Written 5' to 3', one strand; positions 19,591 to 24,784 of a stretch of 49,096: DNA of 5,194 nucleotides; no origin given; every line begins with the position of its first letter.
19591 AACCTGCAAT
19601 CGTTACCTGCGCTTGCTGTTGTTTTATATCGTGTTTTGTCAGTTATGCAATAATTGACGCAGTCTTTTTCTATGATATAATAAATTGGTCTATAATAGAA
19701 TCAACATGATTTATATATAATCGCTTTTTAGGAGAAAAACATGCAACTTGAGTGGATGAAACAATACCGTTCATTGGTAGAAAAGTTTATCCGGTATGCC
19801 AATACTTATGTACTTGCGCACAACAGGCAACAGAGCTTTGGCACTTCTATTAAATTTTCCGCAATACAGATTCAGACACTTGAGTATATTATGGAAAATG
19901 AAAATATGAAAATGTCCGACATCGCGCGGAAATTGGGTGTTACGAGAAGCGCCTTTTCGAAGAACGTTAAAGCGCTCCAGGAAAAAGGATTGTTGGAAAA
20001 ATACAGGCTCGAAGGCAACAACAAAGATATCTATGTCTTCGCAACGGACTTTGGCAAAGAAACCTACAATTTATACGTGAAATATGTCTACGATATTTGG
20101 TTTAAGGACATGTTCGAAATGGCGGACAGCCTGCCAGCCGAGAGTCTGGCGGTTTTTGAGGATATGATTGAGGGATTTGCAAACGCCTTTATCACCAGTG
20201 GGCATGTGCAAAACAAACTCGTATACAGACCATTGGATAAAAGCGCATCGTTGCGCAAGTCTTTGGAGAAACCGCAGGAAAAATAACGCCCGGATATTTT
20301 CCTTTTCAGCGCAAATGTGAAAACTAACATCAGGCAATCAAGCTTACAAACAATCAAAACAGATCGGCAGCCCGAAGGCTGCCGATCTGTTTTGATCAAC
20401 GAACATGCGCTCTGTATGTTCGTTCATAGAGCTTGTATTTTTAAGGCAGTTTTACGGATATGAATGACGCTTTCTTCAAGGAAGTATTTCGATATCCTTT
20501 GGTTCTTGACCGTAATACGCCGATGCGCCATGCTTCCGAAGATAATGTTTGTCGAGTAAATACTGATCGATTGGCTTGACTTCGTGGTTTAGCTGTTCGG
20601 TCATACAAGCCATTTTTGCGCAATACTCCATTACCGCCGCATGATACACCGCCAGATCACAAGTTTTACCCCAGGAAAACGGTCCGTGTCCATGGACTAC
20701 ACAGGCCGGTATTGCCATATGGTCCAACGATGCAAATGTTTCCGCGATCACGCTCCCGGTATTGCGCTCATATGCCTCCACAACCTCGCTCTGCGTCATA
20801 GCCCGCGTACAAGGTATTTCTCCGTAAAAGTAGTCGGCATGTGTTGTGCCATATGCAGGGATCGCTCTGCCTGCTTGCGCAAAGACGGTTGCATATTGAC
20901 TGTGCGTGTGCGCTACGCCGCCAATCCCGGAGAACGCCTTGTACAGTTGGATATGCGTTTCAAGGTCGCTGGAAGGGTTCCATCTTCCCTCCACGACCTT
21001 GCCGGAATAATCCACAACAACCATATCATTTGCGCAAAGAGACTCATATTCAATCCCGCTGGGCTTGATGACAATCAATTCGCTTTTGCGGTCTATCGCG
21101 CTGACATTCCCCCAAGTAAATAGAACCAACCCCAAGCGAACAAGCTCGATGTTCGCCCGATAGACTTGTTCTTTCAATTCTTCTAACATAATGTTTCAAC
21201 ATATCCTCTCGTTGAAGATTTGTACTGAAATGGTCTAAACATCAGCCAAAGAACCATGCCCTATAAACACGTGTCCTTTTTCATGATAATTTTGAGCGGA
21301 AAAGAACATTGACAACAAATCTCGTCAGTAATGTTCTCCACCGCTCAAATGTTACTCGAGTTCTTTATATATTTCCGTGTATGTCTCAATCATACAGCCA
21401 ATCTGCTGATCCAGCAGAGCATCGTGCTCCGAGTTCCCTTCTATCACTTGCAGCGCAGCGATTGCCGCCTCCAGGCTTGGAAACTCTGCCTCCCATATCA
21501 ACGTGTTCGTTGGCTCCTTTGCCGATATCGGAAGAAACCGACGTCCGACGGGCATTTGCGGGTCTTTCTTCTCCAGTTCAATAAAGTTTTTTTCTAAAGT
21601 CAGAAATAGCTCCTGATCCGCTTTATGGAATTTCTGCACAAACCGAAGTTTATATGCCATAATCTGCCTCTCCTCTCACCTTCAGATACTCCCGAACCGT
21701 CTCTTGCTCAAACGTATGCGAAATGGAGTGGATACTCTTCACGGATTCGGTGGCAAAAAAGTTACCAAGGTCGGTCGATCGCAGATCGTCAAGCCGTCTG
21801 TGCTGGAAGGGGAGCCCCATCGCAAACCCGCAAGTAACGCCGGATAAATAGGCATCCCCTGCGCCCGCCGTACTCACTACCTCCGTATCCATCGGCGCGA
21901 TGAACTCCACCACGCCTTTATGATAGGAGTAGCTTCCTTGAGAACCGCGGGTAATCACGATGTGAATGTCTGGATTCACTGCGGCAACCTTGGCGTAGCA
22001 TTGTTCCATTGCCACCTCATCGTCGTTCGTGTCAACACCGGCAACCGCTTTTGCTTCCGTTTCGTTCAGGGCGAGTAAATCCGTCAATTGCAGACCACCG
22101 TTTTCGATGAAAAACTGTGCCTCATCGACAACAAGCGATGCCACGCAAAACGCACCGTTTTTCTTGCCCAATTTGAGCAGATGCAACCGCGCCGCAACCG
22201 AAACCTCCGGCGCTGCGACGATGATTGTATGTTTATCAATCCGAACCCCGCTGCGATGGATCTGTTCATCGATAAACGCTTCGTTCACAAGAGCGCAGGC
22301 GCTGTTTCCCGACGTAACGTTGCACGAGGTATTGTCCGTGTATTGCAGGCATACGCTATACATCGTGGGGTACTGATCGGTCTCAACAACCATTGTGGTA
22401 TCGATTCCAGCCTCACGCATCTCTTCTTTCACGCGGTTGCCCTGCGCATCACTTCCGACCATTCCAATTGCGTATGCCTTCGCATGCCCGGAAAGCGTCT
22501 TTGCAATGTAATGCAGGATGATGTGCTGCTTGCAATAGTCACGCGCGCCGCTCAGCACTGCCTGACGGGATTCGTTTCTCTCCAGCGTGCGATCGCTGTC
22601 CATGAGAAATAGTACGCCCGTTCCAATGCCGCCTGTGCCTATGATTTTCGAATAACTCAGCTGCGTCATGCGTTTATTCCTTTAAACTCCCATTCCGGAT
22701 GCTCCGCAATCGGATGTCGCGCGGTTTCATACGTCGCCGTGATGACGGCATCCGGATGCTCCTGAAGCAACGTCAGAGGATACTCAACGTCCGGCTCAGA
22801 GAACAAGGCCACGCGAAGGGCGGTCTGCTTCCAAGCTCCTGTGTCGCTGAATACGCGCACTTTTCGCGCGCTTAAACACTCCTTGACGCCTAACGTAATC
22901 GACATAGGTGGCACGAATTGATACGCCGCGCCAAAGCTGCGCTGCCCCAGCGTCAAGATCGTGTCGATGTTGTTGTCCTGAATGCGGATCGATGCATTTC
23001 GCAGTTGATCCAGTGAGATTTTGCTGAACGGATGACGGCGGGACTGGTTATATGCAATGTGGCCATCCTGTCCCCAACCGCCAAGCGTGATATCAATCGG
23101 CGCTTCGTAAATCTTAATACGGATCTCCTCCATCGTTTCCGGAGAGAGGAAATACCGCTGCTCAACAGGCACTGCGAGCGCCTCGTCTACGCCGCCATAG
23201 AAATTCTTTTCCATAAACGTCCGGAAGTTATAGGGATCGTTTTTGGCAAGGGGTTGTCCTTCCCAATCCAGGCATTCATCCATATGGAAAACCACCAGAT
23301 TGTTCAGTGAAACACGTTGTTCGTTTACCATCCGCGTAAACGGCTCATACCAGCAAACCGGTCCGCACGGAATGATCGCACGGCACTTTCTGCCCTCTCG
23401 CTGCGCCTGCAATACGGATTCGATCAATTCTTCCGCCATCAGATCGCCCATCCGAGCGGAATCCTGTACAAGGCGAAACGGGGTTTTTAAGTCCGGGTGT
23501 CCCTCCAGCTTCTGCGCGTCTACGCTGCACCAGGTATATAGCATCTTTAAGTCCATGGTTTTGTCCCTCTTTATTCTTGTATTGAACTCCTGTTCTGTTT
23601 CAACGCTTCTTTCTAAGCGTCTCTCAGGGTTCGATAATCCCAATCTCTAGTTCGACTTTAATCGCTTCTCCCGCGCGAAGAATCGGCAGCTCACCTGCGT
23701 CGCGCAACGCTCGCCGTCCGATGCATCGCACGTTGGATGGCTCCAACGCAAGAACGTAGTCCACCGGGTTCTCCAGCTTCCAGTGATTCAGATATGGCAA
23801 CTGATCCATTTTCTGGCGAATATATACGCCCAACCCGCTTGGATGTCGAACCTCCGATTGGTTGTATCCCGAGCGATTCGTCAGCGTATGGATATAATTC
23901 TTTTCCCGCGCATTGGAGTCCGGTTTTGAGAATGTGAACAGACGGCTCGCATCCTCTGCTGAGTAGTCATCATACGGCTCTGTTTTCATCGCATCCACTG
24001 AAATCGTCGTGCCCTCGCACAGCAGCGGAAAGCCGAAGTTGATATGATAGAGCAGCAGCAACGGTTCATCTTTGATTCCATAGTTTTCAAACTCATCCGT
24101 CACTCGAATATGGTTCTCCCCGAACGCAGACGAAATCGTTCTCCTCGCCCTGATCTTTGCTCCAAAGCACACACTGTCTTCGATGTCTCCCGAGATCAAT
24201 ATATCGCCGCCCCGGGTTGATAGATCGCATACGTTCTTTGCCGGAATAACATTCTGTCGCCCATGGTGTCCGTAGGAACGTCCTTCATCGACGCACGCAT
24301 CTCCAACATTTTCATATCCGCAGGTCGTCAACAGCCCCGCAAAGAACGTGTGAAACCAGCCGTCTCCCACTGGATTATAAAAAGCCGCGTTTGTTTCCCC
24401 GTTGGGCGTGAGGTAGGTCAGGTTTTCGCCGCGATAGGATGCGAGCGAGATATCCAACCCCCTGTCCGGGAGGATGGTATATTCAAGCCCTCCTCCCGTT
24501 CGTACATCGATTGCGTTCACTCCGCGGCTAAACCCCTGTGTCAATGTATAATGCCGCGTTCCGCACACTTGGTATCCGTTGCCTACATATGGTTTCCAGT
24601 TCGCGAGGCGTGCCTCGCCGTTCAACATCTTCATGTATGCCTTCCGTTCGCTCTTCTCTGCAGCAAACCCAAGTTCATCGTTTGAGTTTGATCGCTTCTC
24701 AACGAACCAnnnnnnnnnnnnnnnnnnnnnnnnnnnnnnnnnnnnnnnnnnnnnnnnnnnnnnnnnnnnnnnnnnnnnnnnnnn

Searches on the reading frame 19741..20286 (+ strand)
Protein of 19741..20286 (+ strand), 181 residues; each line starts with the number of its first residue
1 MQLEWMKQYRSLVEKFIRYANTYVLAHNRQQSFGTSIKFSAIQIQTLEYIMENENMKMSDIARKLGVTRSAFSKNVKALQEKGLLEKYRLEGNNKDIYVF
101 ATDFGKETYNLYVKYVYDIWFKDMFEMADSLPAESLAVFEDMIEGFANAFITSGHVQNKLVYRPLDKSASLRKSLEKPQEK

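Call 79: search_protein_families(library=pfam, proteins=[window:19741-20286:+], max_evalue=0.00001)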
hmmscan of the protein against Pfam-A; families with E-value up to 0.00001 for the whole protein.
window:19741-20286:+ (181 aa): 5 families
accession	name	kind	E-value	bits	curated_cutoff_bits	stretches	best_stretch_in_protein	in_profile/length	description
PF12802.13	MarR_2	-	2.4e-11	44.1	27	1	40-90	4-55/61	MarR family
PF01047.28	MarR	-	5.3e-09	36.3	24.6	1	43-95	5-57/59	MarR family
PF13412.12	HTH_24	-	7.9e-09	35.4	21.9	1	41-86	3-48/48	Winged helix-turn-helix DNA-binding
PF13463.12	HTH_27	-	6.2e-07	30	22.2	1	40-103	2-66/68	Winged helix DNA-binding domain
PF01978.25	TrmB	-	3.4e-06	27.3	25.6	1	39-89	6-56/68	Sugar-specific transcriptional regulator TrmB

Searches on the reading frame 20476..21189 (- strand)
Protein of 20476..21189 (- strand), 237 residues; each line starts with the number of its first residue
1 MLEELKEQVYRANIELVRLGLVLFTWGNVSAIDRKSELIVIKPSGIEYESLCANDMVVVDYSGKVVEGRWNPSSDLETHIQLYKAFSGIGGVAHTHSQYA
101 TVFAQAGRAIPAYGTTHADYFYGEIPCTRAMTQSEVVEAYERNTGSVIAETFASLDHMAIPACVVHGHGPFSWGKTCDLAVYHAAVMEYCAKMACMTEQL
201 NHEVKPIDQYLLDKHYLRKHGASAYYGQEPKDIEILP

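Call 77: search_protein_families(library=pfam, proteins=[window:20476-21189:-], max_evalue=0.00001)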
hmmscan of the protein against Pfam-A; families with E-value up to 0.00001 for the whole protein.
window:20476-21189:- (237 aa): 1 family
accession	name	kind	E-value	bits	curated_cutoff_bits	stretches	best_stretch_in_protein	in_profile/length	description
PF00596.27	Aldolase_II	-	1.7e-48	165.4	22.2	1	7-194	1-182/183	Class II Aldolase and Adducin N-terminal domain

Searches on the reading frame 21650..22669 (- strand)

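Call 77: search_protein_families(library=pfam, proteins=[window:21650-22669:-], max_evalue=0.00001)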
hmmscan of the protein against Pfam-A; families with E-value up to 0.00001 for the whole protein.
window:21650-22669:- (339 aa): 1 family
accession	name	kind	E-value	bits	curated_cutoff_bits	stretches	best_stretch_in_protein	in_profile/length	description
PF00294.29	PfkB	-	1.2e-26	94.2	25.8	1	60-288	50-275/302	pfkB family carbohydrate kinase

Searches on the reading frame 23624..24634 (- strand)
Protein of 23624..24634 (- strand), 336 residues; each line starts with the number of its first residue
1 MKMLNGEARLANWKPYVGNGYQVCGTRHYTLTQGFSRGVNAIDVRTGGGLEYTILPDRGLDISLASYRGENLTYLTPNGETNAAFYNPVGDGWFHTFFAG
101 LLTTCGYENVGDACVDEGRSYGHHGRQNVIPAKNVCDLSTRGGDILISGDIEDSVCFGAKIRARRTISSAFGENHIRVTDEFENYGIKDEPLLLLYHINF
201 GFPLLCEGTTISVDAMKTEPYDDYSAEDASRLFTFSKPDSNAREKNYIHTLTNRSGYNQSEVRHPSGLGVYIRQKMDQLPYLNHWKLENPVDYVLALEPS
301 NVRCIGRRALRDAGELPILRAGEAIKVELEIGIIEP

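Call 5: search_protein_families(library=pfam, proteins=[window:23624-24634:-], max_evalue=0.001)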
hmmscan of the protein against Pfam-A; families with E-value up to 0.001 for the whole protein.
window:23624-24634:- (336 aa): 1 family
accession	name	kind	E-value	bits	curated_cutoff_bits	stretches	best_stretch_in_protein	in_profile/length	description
PF14486.12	DUF4432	-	8.4e-78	261.7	32.5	1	36-332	1-303/304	Domain of unknown function (DUF4432)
